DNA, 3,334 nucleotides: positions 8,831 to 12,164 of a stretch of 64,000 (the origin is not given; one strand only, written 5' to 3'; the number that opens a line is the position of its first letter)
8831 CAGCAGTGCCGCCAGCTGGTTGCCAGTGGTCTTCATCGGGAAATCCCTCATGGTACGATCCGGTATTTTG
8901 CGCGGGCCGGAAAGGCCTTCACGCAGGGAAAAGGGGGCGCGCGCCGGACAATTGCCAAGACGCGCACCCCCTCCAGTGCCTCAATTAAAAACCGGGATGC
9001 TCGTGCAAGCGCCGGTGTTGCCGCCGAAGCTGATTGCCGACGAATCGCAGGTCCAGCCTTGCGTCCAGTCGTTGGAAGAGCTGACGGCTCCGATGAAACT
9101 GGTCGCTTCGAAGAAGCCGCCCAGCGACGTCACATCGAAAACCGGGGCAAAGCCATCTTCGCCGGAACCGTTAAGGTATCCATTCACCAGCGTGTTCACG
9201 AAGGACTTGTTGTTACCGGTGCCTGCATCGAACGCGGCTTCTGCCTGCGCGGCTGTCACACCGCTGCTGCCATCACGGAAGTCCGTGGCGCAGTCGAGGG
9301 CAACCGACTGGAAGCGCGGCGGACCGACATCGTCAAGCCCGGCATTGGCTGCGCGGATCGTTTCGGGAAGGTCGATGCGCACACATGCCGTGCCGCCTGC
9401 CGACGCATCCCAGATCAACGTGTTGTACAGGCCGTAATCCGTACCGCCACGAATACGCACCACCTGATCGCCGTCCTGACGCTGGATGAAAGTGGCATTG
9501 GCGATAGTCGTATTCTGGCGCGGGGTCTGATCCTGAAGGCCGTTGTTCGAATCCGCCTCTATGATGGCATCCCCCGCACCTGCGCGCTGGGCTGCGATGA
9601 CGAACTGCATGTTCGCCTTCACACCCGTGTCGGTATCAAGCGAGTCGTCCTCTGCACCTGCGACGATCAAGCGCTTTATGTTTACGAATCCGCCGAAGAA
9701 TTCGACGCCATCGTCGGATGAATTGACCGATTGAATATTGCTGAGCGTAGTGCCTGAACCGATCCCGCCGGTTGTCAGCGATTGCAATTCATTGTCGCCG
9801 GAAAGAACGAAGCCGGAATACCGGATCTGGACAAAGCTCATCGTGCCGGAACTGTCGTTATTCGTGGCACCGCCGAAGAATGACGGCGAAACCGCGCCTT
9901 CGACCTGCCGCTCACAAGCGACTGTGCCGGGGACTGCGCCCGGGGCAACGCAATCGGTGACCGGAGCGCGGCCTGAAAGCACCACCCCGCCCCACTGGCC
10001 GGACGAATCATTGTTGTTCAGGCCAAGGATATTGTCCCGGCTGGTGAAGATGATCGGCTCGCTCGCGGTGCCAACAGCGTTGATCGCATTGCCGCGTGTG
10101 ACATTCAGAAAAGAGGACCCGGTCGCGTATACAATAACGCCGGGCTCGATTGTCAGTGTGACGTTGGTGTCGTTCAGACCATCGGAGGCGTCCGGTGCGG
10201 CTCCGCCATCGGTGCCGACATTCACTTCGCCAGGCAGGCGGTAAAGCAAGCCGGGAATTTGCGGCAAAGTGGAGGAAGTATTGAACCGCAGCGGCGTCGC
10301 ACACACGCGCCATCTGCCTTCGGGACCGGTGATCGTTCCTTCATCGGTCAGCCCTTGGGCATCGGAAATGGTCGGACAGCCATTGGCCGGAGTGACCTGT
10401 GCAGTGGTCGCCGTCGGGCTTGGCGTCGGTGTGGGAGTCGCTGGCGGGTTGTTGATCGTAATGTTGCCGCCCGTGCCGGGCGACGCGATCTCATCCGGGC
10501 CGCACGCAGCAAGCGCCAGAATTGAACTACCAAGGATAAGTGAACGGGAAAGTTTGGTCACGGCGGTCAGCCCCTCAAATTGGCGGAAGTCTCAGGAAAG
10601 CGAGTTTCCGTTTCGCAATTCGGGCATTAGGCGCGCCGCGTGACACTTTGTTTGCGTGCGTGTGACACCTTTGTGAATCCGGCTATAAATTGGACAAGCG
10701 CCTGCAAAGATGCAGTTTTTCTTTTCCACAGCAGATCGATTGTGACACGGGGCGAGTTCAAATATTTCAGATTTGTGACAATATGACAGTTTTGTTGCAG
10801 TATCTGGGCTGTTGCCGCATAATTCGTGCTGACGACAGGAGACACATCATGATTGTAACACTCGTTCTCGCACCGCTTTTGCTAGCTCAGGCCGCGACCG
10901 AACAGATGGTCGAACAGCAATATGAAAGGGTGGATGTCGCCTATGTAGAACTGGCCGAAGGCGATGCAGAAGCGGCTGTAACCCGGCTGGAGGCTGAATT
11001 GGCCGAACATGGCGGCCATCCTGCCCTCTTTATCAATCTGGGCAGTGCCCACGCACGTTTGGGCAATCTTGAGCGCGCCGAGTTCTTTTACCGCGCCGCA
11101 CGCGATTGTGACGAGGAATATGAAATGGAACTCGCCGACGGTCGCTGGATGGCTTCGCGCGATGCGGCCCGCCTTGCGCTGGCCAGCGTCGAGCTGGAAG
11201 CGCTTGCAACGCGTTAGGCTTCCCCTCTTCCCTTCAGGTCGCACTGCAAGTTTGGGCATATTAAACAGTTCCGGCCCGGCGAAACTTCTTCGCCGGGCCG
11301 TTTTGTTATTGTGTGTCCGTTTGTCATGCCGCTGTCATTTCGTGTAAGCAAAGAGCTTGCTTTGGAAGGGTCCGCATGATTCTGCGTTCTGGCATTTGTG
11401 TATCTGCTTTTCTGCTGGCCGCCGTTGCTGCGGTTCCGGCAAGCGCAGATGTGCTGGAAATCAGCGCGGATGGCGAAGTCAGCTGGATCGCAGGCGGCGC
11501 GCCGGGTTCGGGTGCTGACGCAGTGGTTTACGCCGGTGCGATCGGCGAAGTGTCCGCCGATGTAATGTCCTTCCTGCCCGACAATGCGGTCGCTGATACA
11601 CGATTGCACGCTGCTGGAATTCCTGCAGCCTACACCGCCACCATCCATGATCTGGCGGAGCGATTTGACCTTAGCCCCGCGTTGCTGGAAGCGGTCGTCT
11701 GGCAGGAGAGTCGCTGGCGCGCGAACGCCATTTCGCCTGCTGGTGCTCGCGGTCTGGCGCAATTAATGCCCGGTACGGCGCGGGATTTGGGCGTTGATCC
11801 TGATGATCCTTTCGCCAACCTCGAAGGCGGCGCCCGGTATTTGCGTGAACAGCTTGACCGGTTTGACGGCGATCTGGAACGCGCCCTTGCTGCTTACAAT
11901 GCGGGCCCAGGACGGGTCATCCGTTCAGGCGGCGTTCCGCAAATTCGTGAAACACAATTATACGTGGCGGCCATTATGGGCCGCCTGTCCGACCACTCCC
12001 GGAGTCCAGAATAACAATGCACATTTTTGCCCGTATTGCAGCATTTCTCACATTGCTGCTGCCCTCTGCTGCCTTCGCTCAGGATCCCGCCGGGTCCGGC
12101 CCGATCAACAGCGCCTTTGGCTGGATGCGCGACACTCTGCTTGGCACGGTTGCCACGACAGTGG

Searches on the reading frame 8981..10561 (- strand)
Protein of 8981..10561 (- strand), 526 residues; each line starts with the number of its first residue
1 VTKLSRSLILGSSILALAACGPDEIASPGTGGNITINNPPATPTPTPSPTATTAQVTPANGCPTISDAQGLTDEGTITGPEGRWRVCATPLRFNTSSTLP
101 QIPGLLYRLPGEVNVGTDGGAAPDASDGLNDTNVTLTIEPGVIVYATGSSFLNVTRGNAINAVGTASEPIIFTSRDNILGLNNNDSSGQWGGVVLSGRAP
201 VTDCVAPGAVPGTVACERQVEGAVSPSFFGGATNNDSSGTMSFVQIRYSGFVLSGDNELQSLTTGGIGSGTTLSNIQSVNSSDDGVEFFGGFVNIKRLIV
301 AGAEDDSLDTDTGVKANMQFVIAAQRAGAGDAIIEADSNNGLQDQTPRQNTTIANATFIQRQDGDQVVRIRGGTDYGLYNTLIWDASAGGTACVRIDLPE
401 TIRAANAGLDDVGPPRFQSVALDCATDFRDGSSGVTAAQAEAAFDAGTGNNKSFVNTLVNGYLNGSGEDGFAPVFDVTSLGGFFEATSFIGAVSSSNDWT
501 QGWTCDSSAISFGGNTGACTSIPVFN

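Call 4: search_protein_families(library=pfam, proteins=[window:8981-10561:-])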
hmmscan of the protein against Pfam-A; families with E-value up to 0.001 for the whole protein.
window:8981-10561:- (526 aa): 0 families

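Call 49: search_solved_structures(query=window:8981-10561:-, max_evalue=1)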
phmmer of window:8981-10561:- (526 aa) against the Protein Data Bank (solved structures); distinct sequences matched with E-value up to 1: 0.

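Call 50: search_protein_families(library=ncbifam, proteins=[window:8981-10561:-], max_evalue=0.01)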
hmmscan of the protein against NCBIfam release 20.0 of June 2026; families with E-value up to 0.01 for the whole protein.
window:8981-10561:- (526 aa): 0 families

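Call 59: find_homologous_proteins(query=window:8981-10561:-, max_evalue=0.00001)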
Query window:8981-10561:- (526 aa): 2867 proteins with E <= 0.00001 among 8000 candidates; the best 120 are listed.
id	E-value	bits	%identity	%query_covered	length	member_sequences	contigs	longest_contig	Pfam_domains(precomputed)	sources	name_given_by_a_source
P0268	0.0e+0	1077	91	100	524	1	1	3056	PF28492.1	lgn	-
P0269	0.0e+0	1065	90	100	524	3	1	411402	PF28492.1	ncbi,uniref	ncbi:hypothetical protein [Erythrobacter alti]|uniref:hypothetical protein n=1 Tax=Erythrobacter alt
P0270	0.0e+0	1035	89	100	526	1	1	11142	PF28492.1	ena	-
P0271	0.0e+0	1011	86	100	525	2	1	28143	PF28492.1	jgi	-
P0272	1.7e-296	1002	85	100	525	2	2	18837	PF28492.1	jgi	-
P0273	2.6e-295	998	86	100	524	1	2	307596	PF28492.1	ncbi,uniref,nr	ncbi:hypothetical protein [Aurantiacibacter marinus]|uniref:Lipoprotein n=1 Tax=Aurantiacibacter mar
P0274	9.1e-288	973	84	100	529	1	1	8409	PF28492.1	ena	-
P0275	5.5e-286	968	82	100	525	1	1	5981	PF28492.1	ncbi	-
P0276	1.2e-285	967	82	100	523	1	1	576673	PF28492.1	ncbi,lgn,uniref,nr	ncbi:hypothetical protein [Aurantiacibacter sp. D1-12]|uniref:hypothetical protein n=1 Tax=Aurantiac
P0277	1.4e-285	966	82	100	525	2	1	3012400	PF28492.1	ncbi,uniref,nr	ncbi:hypothetical protein CP97_13640 [Aurantiacibacter atlanticus]|uniref:Lipoprotein n=1 Tax=Aurant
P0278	3.1e-281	952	81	100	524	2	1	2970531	PF28492.1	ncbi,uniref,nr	ncbi:hypothetical protein [Aurantiacibacter sp. MUD61]|uniref:hypothetical protein n=1 Tax=Aurantiac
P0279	8.0e-279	944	81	100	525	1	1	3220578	PF28492.1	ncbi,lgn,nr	ncbi:MAG: hypothetical protein JY451_04050 [Erythrobacter sp.]|nr:MAG: hypothetical protein JY451_04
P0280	1.1e-278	943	80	100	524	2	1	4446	PF28492.1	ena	-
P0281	1.4e-278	943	81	100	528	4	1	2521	PF28492.1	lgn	-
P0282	7.9e-278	941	81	100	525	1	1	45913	PF28492.1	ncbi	-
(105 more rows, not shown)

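Call 67: predict_structure(alignment_id=A1)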
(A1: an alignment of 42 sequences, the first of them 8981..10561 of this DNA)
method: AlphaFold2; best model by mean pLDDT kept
length: 526 residues; sequences in the alignment: 42
mean_pLDDT: 84.9   pTM: 0.86
mean pLDDT of the five models: 84.9, 84.2, 83.3, 82.6, 79.3
residues with pLDDT >= 90: 322; 70-90: 126; 50-70: 23; < 50: 55
segments of 3 or more residues with pLDDT < 50: 1-49, 253-256
pLDDT, mean of each block of 10 residues (from residue 1): 36 39 34 32 40 76 93 96 96 96 96 91 71 94 90 94 97 94 84 91 85 86 73 92 93 56 91 97 90 96 92 92 91 80 80 97 90 93 94 93 88 94 95 93 97 93 92 95 95 91 92 86 88
secondary structure, 60 per line:
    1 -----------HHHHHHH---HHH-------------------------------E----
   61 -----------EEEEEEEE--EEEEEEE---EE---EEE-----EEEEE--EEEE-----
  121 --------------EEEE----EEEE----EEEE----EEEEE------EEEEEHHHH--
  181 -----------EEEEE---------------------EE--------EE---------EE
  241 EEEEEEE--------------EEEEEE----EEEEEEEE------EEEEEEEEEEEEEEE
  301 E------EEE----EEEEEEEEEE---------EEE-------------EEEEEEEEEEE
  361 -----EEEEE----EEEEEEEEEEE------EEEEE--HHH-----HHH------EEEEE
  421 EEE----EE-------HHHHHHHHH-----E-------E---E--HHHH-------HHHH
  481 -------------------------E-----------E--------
elements in order: H12-18 E72-79 E82-88 E97-99 E105-109 E112-115 E135-138 E143-146 E151-154 E159-163 E170-174 H175-178 E192-196 E239-247 E262-267 E272-279 E286-301 E308-310 E315-324 E334-336 E350-360 E366-370 E375-385 E392-396 E416-423 H437-445 H466-469 H477-480
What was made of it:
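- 8981..10561 (-): 526-aa surface lipoprotein with a right-handed parallel beta-helix, first gene of the operon. AlphaFold2 pLDDT 84.9, pTM 0.86 (call 67).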

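Call 69: fold_search(model_id=the predicted structure, library=pdb)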
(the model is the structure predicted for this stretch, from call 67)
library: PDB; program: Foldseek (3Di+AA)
matches with E <= 10: 305; with E <= 0.001: 0
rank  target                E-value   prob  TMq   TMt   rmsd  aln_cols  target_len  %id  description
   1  6w4q_F                2.9e-03  0.99  0.25  0.18  13.3       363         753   13  Crystal structure of full-length tailspike protein 2 (TSP2, ORF211) ) from Escherichia coli O157:H7 bacteriophage CAB1 (released 2021-01-20)
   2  5w5p                  5.8e-03  0.63  0.18  0.16  14.0       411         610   11  Crystal structure of Acinetobacter baumannii phage AM24 tailspike protein (released 2018-12-19)
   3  7v6i_A                6.1e-03  0.80  0.23  0.21  18.6       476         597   10  Crystal structure of lacto-N-biosidase BsaX from Bifidobacterium saguini, lacto-N-biose complex (released 2022-02-09)
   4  6w4q_E                7.3e-03  0.91  0.22  0.16  13.3       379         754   10  Crystal structure of full-length tailspike protein 2 (TSP2, ORF211) ) from Escherichia coli O157:H7 bacteriophage CAB1 (released 2021-01-20)
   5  6w4q_B                8.0e-03  0.93  0.24  0.18  13.8       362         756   12  Crystal structure of full-length tailspike protein 2 (TSP2, ORF211) ) from Escherichia coli O157:H7 bacteriophage CAB1 (released 2021-01-20)
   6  6c72_A                1.2e-02  0.93  0.23  0.21  18.2       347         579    9  Crystal structure of a tailspike protein gp49 from Acinetobacter baumannii bacteriophage Fri1, a capsular polysacchari (released 2019-01-23)
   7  2ntb_A                1.5e-02  0.91  0.23  0.33  10.7       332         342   11  Crystal structure of pectin methylesterase in complex with hexasaccharide V (released 2007-09-18)
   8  6w4q_C                1.6e-02  0.91  0.24  0.18  12.9       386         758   11  Crystal structure of full-length tailspike protein 2 (TSP2, ORF211) ) from Escherichia coli O157:H7 bacteriophage CAB1 (released 2021-01-20)
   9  2nsp_A                1.6e-02  0.84  0.22  0.31  11.0       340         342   11  Crystal structure of pectin methylesterase D178A mutant in complex with hexasaccharide I (released 2007-09-18)
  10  6w4q_A                1.6e-02  0.82  0.23  0.17  13.5       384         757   10  Crystal structure of full-length tailspike protein 2 (TSP2, ORF211) ) from Escherichia coli O157:H7 bacteriophage CAB1 (released 2021-01-20)
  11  1ru4                  1.7e-02  0.90  0.24  0.30  12.4       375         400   12  Crystal structure of pectate lyase Pel9A (released 2004-04-13)
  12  2pyg_B                1.7e-02  0.89  0.24  0.31   9.8       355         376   14  Azotobacter vinelandii Mannuronan C-5 epimerase AlgE4 A-module (released 2008-05-27)
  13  8yk3_B                1.9e-02  0.80  0.23  0.20  12.8       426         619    8  Blood group B alpha-1,3-galactosidase AgaBb from Bifidobacterium bifidum, construct T7-tag_24-673 (released 2024-07-10)
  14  6w4q_D                2.8e-02  0.72  0.20  0.15  13.5       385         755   10  Crystal structure of full-length tailspike protein 2 (TSP2, ORF211) ) from Escherichia coli O157:H7 bacteriophage CAB1 (released 2021-01-20)
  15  4nk6                  3.5e-02  0.44  0.20  0.23  15.3       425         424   10  Crystal Structure of the periplasmic alginate epimerase AlgG (released 2014-01-15)
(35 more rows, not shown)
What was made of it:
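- Tried and rejected: The model is a generic beta-helix (calls 67, 69).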

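Call 85: search_protein_families(library=pfam, proteins=[window:8981-10561:-], max_evalue=5)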
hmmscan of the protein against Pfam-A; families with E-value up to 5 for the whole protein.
window:8981-10561:- (526 aa): 0 families

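Call 97: search_protein_representatives(alignment_id=A1)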
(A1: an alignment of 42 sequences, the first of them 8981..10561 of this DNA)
Query: 42 sequences, 523 profile positions. Proteins with E-value up to 0.001 (for the whole library): 6140; up to 1e-10: 4699; up to 1e-30: 1905. The best 150 are listed.
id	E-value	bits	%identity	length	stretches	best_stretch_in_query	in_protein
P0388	7.8e-205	697.7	-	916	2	10-504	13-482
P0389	1.1e-194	664.2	-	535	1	2-523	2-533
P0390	4.1e-179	612.8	-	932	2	69-504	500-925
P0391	7.2e-177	605.4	-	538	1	4-522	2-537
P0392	1.2e-175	601.4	-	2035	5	134-505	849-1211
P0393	2.2e-172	590.6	-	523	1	1-523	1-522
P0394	2.3e-170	583.9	-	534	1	5-521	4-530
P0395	4.5e-169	579.7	-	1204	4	75-516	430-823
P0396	3.9e-166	570.0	-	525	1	1-521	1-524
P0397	5.0e-165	566.3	-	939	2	4-503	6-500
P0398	5.7e-163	559.5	-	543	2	126-522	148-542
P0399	2.0e-159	547.8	-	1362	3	126-502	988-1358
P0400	3.0e-155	534.0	-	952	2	81-502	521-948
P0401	1.1e-153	528.9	-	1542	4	130-431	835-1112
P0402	3.6e-153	527.2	-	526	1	1-523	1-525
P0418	5.5e-137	473.8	-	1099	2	2-445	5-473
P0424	2.7e-132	458.3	-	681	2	67-503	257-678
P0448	3.0e-114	398.7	-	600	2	117-523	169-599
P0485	4.8e-97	342.0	-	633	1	26-518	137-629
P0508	2.9e-89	316.3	-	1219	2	96-512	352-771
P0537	5.5e-80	285.7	-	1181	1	15-505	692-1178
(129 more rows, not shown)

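Call 98: search_protein_families(library=pfam, proteins=[P0388, P0395, P0399, P0418, P0485, P0537, P0508, P0424, P0448], max_evalue=0.001)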
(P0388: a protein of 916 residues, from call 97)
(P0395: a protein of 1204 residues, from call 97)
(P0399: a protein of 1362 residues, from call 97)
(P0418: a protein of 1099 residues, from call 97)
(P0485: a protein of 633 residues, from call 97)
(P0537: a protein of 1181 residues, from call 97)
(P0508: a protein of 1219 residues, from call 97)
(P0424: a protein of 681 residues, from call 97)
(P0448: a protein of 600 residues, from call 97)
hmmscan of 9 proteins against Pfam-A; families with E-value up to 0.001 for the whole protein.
P0388 (916 aa): 0 families

P0395 (1204 aa): 1 family
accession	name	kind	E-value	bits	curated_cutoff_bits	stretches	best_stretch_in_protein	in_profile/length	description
PF13229.12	Beta_helix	-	7.7e-05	22.8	25.9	0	197-228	2-32/158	Right handed beta helix region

P0399 (1362 aa): 0 families

P0418 (1099 aa): 0 families

P0485 (633 aa): 0 families

P0537 (1181 aa): 7 families
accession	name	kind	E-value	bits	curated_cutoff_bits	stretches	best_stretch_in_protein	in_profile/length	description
PF17963.7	Big_9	-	7.3e-19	68.9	23.6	2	398-480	5-89/89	Bacterial Ig domain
PF00028.23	Cadherin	-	1.3e-16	61.3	28.8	2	589-664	3-92/93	Cadherin domain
PF17803.7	Cadherin_4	-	4.7e-10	40.3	25.1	1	475-537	1-68/71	Bacterial cadherin-like domain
PF23592.1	Cadherin_CELSR2_9th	-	6.4e-07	29.8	36.8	0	665-751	1-96/100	CELSR2-like, ninth cadherin domain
PF19410.4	DUF5980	-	2.4e-05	25.1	27.1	0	640-665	70-94/97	Family of unknown function (DUF5980)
PF17892.7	Cadherin_5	-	2.7e-05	24.3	26.5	1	402-481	12-97/98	Cadherin-like domain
PF18981.6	InlK_D3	-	0.00083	19.8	25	0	722-756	40-74/75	Internalin K domain (D3/D4)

P0508 (1219 aa): 5 families
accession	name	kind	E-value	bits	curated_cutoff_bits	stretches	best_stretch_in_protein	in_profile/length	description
PF22352.2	K319L-like_PKD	-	5.6e-28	97.2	27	3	143-220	5-84/84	K319L-like, PKD domain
PF21027.3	Sde0182_C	-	1e-18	68.1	27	3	150-223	1-68/83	Cellulose-binding protein Sde0182, C-terminal domain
PF17892.7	Cadherin_5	-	3.1e-13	49.8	26.5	1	130-221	1-98/98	Cadherin-like domain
PF18911.6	PKD_4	-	3.5e-13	49.8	27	2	131-171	1-40/85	PKD domain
PF02010.21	REJ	-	4.1e-10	39.3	25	1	102-223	56-201/452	REJ domain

P0424 (681 aa): 1 family
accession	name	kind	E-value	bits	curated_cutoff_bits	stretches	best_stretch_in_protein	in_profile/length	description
PF13229.12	Beta_helix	-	0.00082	19.5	25.9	0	525-563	7-43/158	Right handed beta helix region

P0448 (600 aa): 0 families
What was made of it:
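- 8981..10561 (-): Member of a very large family of surface proteins, sometimes fused to cadherin or PKD domains (calls 97, 98).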

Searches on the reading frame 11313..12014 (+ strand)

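Call 4: search_protein_families(library=pfam, proteins=[window:11313-12014:+])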
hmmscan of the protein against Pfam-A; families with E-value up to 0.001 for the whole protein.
window:11313-12014:+ (233 aa): 1 family
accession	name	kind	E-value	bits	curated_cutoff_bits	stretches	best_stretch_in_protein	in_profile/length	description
PF01464.25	SLT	-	7.7e-25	87.2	21.3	1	113-214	5-113/117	Transglycosylase SLT domain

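Call 50: search_protein_families(library=ncbifam, proteins=[window:11376-12014:+], max_evalue=0.01)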
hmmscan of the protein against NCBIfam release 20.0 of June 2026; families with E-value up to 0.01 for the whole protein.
window:11376-12014:+ (212 aa): 6 families
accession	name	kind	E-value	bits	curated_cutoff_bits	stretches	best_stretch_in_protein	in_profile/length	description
NF047373.1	BB0259_flg_lyt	exception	1.9e-25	89.8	234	1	83-181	545-650/705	flagellar assembly lytic transglycosylase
NF008112.0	PRK10859.1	equivalog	5e-15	54.9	354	1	86-181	290-390/483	membrane-bound lytic murein transglycosylase MltF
NF008631.0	PRK11619.1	equivalog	1.3e-11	43.6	536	1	82-182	475-586/644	murein transglycosylase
NF008050.0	PRK10783.1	equivalog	8.4e-06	24.3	508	1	111-184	128-208/457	murein transglycosylase D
NF052397.1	AggPromo_Cterm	subfamily_domain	0.00076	19.9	40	1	103-158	4-62/80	aggregation-promoting factor C-terminal-like domain-containing protein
NF008670.0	PRK11671.1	equivalog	0.0091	15.2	375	0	85-135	191-241/359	membrane-bound lytic murein transglycosylase MltC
